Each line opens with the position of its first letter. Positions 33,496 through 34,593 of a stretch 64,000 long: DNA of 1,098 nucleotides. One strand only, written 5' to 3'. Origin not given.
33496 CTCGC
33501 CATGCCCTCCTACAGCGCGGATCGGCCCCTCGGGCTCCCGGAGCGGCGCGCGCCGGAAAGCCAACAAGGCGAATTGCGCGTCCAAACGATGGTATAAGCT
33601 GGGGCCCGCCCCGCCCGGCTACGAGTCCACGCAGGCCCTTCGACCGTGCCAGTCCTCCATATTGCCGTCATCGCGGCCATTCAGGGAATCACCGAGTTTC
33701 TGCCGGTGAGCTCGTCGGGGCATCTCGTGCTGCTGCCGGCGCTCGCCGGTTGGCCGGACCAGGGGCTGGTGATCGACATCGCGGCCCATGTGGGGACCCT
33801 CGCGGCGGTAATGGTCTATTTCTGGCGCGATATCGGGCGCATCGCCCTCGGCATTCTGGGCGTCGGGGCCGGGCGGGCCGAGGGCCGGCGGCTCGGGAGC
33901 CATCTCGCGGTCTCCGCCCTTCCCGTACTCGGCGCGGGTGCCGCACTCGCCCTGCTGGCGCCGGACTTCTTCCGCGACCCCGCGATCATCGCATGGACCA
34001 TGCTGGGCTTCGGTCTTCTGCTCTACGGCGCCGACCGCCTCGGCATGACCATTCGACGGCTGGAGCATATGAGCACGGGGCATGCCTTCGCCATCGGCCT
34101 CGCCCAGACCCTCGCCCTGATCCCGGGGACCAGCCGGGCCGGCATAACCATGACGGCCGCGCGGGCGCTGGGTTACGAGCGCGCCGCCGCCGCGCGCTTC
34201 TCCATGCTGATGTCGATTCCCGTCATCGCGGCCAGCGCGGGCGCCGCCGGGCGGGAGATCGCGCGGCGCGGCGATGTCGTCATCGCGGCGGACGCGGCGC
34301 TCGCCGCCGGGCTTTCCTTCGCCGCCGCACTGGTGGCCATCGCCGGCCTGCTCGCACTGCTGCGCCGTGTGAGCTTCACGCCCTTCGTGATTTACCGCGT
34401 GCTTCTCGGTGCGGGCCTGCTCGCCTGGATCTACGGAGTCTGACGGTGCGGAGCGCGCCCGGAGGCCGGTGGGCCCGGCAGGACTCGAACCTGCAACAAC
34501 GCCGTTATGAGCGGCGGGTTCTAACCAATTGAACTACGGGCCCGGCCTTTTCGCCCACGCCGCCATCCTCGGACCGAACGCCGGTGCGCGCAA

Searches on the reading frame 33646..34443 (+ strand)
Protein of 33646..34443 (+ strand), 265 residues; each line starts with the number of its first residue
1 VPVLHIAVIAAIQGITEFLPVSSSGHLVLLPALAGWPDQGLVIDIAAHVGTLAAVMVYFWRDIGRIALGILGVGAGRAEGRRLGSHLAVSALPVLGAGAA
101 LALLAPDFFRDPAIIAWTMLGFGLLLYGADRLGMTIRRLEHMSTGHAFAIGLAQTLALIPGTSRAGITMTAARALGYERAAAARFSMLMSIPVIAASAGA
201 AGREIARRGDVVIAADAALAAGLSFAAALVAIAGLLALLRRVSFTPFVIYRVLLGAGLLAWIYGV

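Call 57: search_protein_families(library=pfam, proteins=[window:33646-34443:+], max_evalue=0.00001)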
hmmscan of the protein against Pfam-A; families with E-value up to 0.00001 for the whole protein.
window:33646-34443:+ (265 aa): 1 family
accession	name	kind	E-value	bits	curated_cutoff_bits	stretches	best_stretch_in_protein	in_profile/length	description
PF02673.24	BacA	-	1e-62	212.6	33.4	1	7-256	2-256/257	Bacitracin resistance protein BacA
